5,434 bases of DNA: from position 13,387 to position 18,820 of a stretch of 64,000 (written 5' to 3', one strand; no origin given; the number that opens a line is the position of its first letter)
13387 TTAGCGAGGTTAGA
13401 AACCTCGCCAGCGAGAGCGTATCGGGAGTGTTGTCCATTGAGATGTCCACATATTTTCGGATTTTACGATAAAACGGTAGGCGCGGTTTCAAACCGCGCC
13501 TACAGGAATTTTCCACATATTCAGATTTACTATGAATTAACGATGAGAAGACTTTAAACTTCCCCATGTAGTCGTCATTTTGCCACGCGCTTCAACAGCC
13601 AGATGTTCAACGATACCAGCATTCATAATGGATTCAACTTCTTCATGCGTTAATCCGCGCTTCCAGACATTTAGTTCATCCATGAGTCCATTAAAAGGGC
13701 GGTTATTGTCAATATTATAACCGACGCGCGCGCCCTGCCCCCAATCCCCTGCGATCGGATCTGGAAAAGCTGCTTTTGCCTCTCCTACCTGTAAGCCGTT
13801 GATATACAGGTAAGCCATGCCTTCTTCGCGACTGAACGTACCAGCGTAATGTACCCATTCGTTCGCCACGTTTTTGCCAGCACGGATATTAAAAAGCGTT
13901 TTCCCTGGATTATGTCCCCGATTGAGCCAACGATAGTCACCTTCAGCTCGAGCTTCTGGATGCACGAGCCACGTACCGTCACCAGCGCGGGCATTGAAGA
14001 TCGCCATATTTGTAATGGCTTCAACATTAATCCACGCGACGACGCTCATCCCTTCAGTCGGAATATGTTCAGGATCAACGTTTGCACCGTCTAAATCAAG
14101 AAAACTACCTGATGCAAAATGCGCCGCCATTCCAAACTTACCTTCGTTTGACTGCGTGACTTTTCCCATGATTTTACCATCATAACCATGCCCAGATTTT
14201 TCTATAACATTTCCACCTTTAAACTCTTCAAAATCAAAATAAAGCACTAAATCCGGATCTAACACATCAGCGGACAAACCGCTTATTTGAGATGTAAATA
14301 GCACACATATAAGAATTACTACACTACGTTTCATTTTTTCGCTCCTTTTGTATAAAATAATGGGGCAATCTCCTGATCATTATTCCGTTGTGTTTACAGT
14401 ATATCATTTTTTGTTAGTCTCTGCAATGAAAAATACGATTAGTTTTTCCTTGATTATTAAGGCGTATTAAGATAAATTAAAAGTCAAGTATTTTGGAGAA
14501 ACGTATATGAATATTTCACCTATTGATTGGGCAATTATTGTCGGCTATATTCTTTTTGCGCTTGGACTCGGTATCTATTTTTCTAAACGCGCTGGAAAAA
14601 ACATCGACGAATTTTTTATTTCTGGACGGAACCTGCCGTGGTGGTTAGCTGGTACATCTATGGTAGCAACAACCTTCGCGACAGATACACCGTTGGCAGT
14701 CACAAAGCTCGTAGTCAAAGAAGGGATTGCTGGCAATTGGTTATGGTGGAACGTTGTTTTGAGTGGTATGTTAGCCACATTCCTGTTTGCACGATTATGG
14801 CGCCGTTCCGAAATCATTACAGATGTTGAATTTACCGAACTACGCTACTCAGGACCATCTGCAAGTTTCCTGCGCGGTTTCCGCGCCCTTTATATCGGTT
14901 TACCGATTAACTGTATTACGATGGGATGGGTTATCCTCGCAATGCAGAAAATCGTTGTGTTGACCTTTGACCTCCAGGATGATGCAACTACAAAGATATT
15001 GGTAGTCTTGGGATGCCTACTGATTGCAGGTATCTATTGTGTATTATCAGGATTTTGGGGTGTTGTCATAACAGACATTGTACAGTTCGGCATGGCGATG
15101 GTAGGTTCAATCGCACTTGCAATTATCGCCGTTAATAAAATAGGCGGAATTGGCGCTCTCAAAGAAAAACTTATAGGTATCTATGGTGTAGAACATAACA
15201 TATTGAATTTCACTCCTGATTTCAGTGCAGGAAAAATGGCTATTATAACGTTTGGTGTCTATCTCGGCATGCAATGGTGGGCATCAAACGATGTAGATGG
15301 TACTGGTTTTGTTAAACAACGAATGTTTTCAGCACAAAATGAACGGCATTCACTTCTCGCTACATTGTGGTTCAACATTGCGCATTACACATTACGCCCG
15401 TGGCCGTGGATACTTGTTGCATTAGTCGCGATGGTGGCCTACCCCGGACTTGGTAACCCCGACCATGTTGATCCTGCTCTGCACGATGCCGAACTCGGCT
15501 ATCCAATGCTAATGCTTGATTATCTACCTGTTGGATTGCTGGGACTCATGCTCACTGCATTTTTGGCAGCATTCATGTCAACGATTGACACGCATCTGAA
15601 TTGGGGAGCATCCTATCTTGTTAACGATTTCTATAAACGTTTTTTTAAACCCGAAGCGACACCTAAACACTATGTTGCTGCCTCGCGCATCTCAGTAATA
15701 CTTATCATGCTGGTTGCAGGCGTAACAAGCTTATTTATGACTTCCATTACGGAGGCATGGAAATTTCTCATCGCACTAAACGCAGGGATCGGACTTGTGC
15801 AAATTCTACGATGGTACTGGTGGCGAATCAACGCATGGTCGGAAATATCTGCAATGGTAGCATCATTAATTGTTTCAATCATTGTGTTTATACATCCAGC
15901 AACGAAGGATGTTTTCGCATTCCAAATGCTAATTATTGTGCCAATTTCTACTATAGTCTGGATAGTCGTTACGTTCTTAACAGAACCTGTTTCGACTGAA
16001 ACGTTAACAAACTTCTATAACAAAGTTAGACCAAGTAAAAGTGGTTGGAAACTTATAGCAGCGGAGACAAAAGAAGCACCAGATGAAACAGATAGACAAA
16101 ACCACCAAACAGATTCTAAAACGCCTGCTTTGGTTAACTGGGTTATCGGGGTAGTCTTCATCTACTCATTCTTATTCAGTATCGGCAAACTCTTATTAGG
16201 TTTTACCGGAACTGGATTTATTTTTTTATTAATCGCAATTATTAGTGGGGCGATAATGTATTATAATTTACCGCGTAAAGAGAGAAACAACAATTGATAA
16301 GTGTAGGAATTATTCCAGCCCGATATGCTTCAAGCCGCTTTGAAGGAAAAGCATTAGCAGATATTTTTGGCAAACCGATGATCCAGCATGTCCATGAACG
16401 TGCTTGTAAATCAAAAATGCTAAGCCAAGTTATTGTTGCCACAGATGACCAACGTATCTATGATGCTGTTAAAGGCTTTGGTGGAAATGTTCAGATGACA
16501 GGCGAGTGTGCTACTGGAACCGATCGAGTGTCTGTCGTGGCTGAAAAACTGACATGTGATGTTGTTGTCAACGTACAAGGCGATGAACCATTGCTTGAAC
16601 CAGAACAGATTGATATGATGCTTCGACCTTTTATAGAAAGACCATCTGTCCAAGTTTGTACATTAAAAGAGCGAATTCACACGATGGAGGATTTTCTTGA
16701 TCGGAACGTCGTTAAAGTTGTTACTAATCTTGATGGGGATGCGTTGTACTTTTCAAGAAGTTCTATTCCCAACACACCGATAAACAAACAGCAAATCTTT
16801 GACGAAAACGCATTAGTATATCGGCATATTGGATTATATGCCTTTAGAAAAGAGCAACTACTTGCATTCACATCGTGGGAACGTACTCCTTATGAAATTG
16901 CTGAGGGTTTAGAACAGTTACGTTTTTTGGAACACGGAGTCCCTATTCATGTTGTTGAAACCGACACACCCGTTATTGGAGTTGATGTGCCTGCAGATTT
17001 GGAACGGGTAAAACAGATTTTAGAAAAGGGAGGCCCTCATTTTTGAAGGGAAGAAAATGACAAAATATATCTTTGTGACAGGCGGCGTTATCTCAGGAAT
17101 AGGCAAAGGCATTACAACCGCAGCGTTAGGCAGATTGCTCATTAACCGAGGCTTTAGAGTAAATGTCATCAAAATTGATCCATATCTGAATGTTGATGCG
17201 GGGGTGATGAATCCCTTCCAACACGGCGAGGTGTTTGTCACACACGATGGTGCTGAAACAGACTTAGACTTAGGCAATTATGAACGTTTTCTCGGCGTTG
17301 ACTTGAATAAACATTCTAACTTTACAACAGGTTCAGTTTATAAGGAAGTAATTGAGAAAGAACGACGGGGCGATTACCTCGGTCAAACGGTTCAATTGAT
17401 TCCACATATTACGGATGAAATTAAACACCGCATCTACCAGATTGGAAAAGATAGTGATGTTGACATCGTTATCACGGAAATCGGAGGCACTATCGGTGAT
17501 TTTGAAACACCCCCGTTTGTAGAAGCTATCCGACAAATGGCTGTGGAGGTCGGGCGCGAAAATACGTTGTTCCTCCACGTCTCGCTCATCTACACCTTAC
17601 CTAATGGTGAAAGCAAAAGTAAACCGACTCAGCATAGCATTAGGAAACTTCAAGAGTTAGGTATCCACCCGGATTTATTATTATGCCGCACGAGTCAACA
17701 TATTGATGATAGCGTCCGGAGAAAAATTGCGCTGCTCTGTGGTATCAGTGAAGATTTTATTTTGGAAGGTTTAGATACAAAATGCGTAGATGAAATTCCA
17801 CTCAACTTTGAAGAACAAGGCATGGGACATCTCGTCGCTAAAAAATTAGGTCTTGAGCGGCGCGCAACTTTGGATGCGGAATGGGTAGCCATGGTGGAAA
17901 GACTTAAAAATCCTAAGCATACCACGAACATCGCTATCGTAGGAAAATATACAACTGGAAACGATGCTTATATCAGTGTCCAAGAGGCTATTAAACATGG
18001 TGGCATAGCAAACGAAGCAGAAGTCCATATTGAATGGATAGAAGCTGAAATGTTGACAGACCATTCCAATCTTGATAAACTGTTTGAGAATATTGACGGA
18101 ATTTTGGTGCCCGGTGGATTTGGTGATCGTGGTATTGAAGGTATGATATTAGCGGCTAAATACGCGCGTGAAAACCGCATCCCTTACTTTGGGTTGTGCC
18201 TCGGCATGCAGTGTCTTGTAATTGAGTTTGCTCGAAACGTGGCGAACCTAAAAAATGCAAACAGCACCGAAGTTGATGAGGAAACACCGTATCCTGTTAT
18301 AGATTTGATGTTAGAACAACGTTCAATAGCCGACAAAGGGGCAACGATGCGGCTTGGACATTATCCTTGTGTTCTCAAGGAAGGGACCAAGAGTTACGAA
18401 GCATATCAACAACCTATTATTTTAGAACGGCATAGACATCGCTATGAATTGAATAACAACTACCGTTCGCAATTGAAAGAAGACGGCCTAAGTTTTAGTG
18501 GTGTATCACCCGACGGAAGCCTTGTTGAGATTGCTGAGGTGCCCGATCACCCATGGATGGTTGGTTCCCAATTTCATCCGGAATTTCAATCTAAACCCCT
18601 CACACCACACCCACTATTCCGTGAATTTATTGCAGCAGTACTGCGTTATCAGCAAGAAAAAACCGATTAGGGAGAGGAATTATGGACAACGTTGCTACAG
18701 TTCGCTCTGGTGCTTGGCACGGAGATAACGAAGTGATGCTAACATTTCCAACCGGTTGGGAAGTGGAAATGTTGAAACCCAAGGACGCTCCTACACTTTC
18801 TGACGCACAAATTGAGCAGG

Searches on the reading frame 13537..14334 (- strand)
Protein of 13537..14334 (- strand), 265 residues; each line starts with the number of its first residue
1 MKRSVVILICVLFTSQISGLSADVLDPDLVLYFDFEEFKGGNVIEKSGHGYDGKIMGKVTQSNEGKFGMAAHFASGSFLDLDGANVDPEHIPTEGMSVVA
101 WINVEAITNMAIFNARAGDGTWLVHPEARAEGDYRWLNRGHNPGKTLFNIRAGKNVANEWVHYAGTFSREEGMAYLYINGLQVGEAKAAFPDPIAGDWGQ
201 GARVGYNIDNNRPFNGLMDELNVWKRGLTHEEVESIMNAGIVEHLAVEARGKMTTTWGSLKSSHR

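Call 6: search_protein_families(library=pfam, proteins=[window:13537-14334:-])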
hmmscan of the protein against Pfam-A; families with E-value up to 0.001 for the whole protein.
window:13537-14334:- (265 aa): 2 families
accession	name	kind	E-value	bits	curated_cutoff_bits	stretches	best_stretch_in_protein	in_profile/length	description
PF13385.13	Laminin_G_3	-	6e-22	78.9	27.6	1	84-233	7-150/151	Concanavalin A-like lectin/glucanases superfamily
PF00354.24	Pentaxin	-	5.3e-05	23.4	25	1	153-243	78-173/194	Pentaxin family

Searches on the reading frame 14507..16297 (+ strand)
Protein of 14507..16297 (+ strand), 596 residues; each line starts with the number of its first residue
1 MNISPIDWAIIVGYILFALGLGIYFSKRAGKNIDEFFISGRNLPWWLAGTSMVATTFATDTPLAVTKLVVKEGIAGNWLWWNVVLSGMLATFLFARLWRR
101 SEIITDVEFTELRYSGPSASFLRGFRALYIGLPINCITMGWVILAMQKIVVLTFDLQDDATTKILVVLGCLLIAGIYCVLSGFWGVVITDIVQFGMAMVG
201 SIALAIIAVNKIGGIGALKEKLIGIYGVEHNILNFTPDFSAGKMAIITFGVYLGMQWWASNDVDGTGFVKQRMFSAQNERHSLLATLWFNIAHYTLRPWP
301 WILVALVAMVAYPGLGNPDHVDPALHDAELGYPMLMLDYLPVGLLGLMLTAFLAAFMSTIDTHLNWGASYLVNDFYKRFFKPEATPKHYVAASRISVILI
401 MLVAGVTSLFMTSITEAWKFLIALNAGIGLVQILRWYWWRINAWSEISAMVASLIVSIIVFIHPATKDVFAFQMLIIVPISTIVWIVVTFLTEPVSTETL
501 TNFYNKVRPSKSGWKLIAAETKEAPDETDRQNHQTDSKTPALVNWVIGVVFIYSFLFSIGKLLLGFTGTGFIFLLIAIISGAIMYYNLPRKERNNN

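Call 3: search_protein_families(library=pfam, proteins=[window:14507-16297:+])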
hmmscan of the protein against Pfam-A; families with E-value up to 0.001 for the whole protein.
window:14507-16297:+ (596 aa): 1 family
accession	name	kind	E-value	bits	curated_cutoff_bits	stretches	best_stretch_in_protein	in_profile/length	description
PF00474.23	SSF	-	1.7e-31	110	22.8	1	36-449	1-402/406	Sodium:solute symporter family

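Call 20: search_protein_families(library=ncbifam, proteins=[window:14507-16297:+])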
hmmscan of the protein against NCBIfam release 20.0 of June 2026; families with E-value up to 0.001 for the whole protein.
window:14507-16297:+ (596 aa): 6 families
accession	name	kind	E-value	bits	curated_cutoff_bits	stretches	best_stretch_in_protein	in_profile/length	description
TIGR00813.1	sss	superfamily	6.6e-32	111.1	184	1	36-452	1-410/411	sodium/solute symporter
TIGR02121.1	Na_Pro_sym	equivalog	2.9e-23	82.4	515.5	1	11-502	7-479/488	sodium/proline symporter PutP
NF007790.0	PRK10484.1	equivalog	1.3e-17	63.9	401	1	30-492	29-483/527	solute:sodium symporter family transporter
TIGR02119.1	panF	equivalog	5.1e-12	45.6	328.05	1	11-489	7-465/471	sodium/pantothenate symporter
TIGR03648.1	Na_symport_lg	subfamily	2.6e-07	29.5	320.75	1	340-466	358-486/547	VC_2705 family sodium/solute symporter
NF011948.0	PRK15419.1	equivalog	0.0003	19.8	955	1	10-472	7-455/502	sodium/proline symporter PutP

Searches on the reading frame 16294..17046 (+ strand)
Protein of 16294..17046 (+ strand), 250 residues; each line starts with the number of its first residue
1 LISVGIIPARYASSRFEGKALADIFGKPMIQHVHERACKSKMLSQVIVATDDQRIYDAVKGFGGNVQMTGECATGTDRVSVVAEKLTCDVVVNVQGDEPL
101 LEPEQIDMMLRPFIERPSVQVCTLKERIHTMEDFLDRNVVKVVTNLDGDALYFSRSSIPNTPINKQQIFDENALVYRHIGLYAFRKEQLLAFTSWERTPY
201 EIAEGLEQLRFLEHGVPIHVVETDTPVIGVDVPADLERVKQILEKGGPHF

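Call 3: search_protein_families(library=pfam, proteins=[window:16294-17046:+])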
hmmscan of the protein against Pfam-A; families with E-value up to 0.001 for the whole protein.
window:16294-17046:+ (250 aa): 2 families
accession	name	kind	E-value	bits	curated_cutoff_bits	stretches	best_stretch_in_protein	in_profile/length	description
PF02348.25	CTP_transf_3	-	2.6e-55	188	22.6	1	4-216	1-215/217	Cytidylyltransferase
PF12804.13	NTP_transf_3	-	1.3e-08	35.7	27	1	13-149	9-147/160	MobA-like NTP transferase domain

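Call 68: search_protein_families(library=ncbifam, proteins=[window:16294-17046:+], max_evalue=0.001)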
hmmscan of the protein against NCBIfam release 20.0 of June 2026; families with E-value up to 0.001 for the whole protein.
window:16294-17046:+ (250 aa): 12 families
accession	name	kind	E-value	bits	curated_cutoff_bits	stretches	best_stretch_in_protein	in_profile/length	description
NF003952.0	PRK05450.1-5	subfamily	7.8e-90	300.4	193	1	3-245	3-247/250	3-deoxy-manno-octulosonate cytidylyltransferase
NF009905.0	PRK13368.1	subfamily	5.7e-85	284.5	255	1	3-244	3-239/243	3-deoxy-manno-octulosonate cytidylyltransferase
NF003950.0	PRK05450.1-3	subfamily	7.3e-77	258.1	234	1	3-245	3-244/248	3-deoxy-manno-octulosonate cytidylyltransferase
NF003948.0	PRK05450.1-1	equivalog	7.5e-59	198.9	281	1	5-245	8-245/248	3-deoxy-manno-octulosonate cytidylyltransferase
TIGR00466.1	kdsB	equivalog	1e-58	198.6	155.2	1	4-237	4-241/241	3-deoxy-manno-octulosonate cytidylyltransferase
TIGR03584.1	PseF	equivalog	5.4e-12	45.8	205.7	1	4-77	1-74/222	pseudaminic acid cytidylyltransferase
NF001457.0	PRK00317.1-3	equivalog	3.5e-09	36.4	164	1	12-143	11-145/200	molybdenum cofactor guanylyltransferase MobA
TIGR01173.1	glmU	equivalog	9.7e-06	24.7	366.85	1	19-123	20-126/452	bifunctional UDP-N-acetylglucosamine diphosphorylase/glucosamine-1-phosphate N-acetyltransferase GlmU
NF010933.0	PRK14353.1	equivalog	1.1e-05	24.3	505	1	18-125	24-136/453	bifunctional UDP-N-acetylglucosamine diphosphorylase/glucosamine-1-phosphate N-acetyltransferase GlmU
TIGR03310.1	matur_MocA_YgfJ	equivalog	2e-05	24.6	186.45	1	6-149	3-151/188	molybdenum cofactor cytidylyltransferase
NF010934.1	PRK14354.1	equivalog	0.00019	20.1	450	1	19-114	19-116/447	bifunctional UDP-N-acetylglucosamine diphosphorylase/glucosamine-1-phosphate N-acetyltransferase GlmU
NF010936.0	PRK14356.1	equivalog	0.00034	19.7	666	0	18-111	24-121/456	bifunctional UDP-N-acetylglucosamine diphosphorylase/glucosamine-1-phosphate N-acetyltransferase GlmU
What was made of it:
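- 16294..17046 (+): kdsB (CMP-Kdo synthetase); first gene of the conserved co-oriented unit. NCBIfam TIGR00466 198.6 bits (cut-off 155.2) and NF003952 300 bits (call 68).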

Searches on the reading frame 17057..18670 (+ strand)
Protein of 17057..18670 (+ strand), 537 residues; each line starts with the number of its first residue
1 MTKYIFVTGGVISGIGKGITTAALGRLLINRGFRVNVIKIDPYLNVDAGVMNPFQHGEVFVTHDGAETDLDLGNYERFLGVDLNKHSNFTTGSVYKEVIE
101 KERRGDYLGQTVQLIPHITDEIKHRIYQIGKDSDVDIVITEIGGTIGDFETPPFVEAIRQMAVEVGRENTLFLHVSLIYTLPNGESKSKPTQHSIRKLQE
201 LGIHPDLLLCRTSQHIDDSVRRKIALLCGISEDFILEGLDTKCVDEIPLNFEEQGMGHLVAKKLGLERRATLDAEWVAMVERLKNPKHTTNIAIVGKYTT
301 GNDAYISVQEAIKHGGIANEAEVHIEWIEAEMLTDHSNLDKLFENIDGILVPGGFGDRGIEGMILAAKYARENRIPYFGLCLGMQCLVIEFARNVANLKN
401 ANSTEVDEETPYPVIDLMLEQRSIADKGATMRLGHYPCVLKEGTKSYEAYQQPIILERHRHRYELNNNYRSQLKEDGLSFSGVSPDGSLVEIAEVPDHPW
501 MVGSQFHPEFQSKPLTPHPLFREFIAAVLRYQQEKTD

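Call 3: search_protein_families(library=pfam, proteins=[window:17057-18670:+])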
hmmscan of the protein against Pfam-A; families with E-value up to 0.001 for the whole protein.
window:17057-18670:+ (537 aa): 4 families
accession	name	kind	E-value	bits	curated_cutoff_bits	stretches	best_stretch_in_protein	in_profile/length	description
PF06418.20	CTP_synth_N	-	2.8e-116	388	26.1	1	3-266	1-265/265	CTP synthase N-terminus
PF00117.34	GATase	-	4.9e-41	140.9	22.8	1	303-526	4-189/190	Glutamine amidotransferase class-I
PF07722.19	Peptidase_C26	-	2.8e-06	27.7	20.5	1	368-509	99-219/219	Peptidase C26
PF01656.29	CbiA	-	1.5e-05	25.4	25.4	1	13-111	8-54/125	CobQ/CobB/MinD/ParA nucleotide binding domain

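Call 68: search_protein_families(library=ncbifam, proteins=[window:17057-18670:+], max_evalue=0.001)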
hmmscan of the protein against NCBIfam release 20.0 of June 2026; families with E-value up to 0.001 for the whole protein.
window:17057-18670:+ (537 aa): 9 families
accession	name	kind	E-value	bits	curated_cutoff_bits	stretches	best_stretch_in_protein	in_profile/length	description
NF003792.0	PRK05380.1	equivalog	9.2e-239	793.5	308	1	1-535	2-533/534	CTP synthase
TIGR00337.1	PyrG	equivalog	5.5e-232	771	462.75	1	1-527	2-526/526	glutamine hydrolyzing CTP synthase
NF004836.1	PRK06186.1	equivalog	2.5e-40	138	260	1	291-528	2-227/228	CTP synthase C-terminal region-related (seleno)protein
NF008471.0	PRK11366.1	equivalog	2.3e-09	37.1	266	1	482-536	198-252/254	gamma-glutamyl-gamma-aminobutyrate hydrolase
TIGR01368.1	CPSaseIIsmall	equivalog_domain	4.6e-07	29.1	307.35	1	330-401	200-273/361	glutamine-hydrolyzing carbamoyl-phosphate synthase small subunit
NF001975.0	PRK00758.1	equivalog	9.3e-07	28.6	198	1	328-402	26-96/185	GMP synthase subunit A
TIGR00888.1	guaA_Nterm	equivalog_domain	2e-05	24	172.15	0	328-400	23-96/188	glutamine-hydrolyzing GMP synthase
NF009475.0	PRK12838.1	equivalog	0.00024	20.2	221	0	345-402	210-268/359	carbamoyl phosphate synthase small subunit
NF005849.0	PRK07765.1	equivalog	0.00044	19.6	308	1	337-396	38-98/219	aminodeoxychorismate/anthranilate synthase component II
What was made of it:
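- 17057..18670 (+): pyrG (CTP synthase). Its stop is 11 nt before the LarA1 start. TIGR00337 771 bits (call 68).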
